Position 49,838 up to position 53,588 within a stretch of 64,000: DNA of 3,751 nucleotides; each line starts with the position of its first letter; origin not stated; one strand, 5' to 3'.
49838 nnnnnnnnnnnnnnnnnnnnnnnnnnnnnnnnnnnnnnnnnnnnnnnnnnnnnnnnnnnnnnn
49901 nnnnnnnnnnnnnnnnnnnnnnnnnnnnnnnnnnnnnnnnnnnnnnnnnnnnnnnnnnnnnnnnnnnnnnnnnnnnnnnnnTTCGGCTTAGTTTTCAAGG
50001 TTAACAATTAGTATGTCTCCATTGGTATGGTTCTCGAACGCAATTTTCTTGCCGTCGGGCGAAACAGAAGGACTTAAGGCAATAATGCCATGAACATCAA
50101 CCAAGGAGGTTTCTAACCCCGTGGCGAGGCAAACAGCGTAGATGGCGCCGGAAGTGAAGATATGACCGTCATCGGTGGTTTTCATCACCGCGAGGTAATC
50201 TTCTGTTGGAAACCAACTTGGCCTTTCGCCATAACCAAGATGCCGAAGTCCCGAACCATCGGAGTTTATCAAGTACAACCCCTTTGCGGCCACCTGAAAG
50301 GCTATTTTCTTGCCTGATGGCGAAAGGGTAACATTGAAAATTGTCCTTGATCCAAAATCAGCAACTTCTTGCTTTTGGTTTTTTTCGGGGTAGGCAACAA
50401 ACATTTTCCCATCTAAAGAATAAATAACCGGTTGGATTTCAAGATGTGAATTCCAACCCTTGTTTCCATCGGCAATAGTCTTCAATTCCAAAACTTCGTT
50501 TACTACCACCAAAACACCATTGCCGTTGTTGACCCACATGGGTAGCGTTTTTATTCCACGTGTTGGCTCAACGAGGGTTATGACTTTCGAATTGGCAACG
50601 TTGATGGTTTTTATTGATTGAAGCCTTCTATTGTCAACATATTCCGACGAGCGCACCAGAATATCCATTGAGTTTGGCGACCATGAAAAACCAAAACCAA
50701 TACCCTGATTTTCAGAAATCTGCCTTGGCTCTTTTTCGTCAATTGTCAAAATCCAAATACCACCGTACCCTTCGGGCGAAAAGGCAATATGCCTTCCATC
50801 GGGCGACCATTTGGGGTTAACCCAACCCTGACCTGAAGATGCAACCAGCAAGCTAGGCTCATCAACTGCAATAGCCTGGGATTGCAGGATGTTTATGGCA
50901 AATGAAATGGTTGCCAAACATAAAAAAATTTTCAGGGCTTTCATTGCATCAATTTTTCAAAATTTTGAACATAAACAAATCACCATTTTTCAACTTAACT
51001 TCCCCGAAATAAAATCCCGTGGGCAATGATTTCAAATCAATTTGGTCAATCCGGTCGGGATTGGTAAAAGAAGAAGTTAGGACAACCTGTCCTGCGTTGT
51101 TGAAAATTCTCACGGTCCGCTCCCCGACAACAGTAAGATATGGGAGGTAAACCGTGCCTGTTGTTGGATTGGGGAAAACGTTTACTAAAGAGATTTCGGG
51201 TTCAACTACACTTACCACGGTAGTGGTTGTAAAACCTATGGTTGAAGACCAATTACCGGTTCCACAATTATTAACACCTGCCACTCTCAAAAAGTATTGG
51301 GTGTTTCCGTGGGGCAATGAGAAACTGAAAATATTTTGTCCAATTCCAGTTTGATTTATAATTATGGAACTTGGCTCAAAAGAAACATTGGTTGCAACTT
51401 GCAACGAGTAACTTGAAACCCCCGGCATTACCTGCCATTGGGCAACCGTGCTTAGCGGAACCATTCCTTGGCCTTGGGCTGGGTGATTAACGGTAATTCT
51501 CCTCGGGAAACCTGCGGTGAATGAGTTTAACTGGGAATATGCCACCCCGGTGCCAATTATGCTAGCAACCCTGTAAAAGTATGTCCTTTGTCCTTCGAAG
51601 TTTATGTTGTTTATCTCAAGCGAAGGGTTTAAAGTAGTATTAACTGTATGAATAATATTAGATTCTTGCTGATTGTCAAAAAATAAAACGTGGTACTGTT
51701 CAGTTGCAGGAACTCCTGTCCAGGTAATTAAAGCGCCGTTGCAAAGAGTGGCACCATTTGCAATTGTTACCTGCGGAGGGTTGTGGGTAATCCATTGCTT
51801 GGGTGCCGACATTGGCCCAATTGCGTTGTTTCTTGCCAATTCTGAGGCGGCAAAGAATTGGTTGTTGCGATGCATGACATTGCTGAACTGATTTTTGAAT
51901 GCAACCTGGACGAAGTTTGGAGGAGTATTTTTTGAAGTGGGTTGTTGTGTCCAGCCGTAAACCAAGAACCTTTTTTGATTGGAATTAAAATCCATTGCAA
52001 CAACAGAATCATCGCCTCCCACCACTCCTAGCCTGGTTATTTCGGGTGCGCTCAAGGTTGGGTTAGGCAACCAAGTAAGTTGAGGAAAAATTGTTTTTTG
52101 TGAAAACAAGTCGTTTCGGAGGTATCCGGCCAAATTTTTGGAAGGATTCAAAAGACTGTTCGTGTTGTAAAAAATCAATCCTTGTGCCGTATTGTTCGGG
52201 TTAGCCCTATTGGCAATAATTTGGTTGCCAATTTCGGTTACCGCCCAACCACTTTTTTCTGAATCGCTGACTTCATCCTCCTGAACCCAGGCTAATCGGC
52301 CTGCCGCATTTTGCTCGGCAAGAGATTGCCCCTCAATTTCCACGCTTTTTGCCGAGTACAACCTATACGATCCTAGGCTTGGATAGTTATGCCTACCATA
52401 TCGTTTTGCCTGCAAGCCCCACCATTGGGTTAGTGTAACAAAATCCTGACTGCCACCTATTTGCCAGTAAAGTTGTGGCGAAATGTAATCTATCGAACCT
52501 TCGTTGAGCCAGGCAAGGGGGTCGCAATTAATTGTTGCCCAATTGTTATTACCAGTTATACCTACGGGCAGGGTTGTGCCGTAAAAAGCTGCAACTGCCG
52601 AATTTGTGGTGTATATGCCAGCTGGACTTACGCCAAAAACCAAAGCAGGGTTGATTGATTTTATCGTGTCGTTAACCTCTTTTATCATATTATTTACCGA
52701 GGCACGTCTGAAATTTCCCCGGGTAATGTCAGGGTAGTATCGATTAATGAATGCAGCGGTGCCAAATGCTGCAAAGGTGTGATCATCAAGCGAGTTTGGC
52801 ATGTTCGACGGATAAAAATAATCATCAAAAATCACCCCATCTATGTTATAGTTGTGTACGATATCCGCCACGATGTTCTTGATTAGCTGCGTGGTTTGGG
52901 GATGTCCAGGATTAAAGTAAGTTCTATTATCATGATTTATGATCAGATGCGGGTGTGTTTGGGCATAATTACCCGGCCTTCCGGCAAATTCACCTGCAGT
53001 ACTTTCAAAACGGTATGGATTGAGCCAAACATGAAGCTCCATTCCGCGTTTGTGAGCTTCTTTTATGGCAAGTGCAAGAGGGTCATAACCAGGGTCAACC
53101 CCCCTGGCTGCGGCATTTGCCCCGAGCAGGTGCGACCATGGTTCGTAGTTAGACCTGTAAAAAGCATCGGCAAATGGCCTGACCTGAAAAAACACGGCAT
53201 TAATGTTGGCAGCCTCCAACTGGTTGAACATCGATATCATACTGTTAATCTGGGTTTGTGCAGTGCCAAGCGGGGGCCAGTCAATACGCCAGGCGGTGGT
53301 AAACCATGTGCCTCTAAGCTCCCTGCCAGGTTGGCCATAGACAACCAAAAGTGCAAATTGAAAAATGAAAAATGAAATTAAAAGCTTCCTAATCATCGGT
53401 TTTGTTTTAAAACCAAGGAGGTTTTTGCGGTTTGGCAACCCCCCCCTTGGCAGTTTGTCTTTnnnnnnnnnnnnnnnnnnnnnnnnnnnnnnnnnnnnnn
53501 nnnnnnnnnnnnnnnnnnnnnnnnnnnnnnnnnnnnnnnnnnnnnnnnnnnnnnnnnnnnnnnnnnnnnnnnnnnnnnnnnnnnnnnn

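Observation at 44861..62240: SusC/SusD locus joined to MurNAc catabolism and a T9SS-secreted cell-wall amidase: candidate peptidoglycan-foraging PUL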

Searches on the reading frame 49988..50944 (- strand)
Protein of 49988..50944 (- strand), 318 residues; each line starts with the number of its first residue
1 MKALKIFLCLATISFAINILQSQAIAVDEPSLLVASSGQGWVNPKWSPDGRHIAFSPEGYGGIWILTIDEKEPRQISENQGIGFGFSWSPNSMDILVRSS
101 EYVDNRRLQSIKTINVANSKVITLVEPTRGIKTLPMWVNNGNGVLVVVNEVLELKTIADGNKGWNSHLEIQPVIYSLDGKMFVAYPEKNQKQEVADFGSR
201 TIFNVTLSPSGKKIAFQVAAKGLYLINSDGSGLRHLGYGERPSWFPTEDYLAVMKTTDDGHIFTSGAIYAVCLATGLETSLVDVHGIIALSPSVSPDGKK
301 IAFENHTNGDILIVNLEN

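Call 3: search_protein_families(library=pfam, proteins=[window:49988-50944:-], max_evalue=0.01)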
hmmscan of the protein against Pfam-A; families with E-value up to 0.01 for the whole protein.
window:49988-50944:- (318 aa): 1 family
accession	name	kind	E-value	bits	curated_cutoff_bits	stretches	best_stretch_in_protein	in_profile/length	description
PF07676.18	PD40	-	1.7e-13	50.5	20.9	2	290-303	12-25/38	WD40-like Beta Propeller Repeat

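Call 4: search_protein_families(library=ncbifam, proteins=[window:49988-50944:-], max_evalue=0.01)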
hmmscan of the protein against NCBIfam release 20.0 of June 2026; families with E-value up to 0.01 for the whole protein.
window:49988-50944:- (318 aa): 5 families
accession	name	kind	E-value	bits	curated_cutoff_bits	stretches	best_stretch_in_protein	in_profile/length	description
TIGR02800.1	propeller_TolB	equivalog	2.9e-15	56.1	343.15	2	36-142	188-291/418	Tol-Pal system beta propeller repeat protein TolB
NF002183.0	PRK01029.1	equivalog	8e-09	35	405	1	37-137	325-422/429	Tol-Pal system protein TolB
NF033523.0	lasso_peptidase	equivalog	2.3e-08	33.2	400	1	42-100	91-151/638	Atxe2 family lasso peptide isopeptidase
NF053518.1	DipepPtdsDpp5Prph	equivalog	5.1e-08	31.9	900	1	39-314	62-325/655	dipeptidyl-peptidase Dpp5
NF045725.1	TmcD_fam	equivalog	0.008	15.1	440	0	137-231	272-374/412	electron transfer complex subunit TmcD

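Call 71: search_solved_structures(query=window:49988-50944:-, max_evalue=0.01)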
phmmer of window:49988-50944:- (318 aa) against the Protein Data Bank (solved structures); distinct sequences matched with E-value up to 0.01: 12.
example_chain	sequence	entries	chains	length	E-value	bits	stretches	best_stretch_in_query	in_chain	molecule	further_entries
5yzm_A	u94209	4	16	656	0.00057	22.3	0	33-100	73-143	Acyl-peptide hydrolase, putative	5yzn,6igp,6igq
5yzo_A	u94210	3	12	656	0.00057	22.3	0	33-100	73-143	Acyl-peptide hydrolase, putative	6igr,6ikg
4r40_A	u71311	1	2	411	0.0034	19.8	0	206-305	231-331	Protein TolB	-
4pwz_A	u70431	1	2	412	0.0035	19.8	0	206-305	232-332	Protein TolB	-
1crz_A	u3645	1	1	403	0.0074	18.7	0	43-100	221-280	TOLB PROTEIN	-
2w8b_A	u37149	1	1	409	0.0077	18.6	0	43-100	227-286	PROTEIN TOLB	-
2w8b_B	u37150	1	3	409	0.0079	18.6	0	43-100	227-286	PROTEIN TOLB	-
2hqs_A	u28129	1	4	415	0.008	18.6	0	43-100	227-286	Protein tolB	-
6pnv_A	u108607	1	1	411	0.0088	18.4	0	43-99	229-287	Tol-Pal system protein TolB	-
4jml_A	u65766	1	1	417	0.0092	18.4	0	43-99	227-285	Protein TolB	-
3iax_A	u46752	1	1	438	0.0093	18.4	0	43-99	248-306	Protein tolB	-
1c5k_A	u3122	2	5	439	0.0093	18.4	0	43-99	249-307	PROTEIN (TOLB PROTEIN) | PROTEIN TOLB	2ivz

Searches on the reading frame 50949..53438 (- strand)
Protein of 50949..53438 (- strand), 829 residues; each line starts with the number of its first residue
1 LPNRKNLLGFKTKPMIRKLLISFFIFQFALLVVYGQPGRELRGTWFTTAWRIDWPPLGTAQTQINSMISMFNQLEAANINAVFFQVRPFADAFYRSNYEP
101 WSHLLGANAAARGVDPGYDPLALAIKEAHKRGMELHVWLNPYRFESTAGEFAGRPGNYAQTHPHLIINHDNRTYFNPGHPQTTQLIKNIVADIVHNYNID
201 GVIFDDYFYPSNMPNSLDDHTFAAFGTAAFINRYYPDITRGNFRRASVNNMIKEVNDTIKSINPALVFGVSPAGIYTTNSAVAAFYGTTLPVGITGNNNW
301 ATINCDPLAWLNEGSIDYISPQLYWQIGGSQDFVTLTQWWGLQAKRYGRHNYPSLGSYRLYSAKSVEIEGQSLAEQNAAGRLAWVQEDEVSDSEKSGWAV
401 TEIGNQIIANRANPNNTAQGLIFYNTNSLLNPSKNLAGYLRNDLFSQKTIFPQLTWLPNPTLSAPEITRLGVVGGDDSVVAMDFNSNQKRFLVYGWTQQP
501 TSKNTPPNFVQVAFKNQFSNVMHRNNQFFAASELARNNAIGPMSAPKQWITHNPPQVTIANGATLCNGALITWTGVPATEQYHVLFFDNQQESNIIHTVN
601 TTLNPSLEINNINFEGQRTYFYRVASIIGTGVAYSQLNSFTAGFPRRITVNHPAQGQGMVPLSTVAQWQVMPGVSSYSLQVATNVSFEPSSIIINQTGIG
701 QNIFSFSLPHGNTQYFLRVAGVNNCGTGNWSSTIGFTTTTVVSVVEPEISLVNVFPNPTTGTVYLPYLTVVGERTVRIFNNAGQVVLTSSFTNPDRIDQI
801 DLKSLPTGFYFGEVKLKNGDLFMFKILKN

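Call 3: search_protein_families(library=pfam, proteins=[window:50949-53438:-], max_evalue=0.01)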
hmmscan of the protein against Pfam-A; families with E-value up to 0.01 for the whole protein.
window:50949-53438:- (829 aa): 2 families
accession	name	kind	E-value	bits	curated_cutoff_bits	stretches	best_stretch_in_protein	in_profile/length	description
PF02638.21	GHL10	-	3.2e-55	187.9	27.9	1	40-346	1-285/311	Glycosyl hydrolase-like 10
PF18962.6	Por_Secre_tail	-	1.4e-09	38.5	27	1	754-819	1-67/75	Secretion system C-terminal sorting domain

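Call 4: search_protein_families(library=ncbifam, proteins=[window:50949-53438:-], max_evalue=0.01)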
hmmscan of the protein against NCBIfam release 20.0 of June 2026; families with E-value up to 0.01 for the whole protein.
window:50949-53438:- (829 aa): 1 family
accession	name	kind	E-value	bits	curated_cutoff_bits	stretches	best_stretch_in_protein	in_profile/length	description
TIGR04183.1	Por_Secre_tail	domain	2.3e-08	33.9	23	1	754-828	1-71/72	T9SS type A sorting domain-containing protein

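Call 34: search_solved_structures(query=window:50949-53438:-, max_evalue=0.01, show_alignments=2)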
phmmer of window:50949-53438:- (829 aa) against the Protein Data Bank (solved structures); distinct sequences matched with E-value up to 0.01: 1.
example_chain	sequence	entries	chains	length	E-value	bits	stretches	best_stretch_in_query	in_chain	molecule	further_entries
5oq2_A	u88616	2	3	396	8.6e-68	232.5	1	38-360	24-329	Cwp19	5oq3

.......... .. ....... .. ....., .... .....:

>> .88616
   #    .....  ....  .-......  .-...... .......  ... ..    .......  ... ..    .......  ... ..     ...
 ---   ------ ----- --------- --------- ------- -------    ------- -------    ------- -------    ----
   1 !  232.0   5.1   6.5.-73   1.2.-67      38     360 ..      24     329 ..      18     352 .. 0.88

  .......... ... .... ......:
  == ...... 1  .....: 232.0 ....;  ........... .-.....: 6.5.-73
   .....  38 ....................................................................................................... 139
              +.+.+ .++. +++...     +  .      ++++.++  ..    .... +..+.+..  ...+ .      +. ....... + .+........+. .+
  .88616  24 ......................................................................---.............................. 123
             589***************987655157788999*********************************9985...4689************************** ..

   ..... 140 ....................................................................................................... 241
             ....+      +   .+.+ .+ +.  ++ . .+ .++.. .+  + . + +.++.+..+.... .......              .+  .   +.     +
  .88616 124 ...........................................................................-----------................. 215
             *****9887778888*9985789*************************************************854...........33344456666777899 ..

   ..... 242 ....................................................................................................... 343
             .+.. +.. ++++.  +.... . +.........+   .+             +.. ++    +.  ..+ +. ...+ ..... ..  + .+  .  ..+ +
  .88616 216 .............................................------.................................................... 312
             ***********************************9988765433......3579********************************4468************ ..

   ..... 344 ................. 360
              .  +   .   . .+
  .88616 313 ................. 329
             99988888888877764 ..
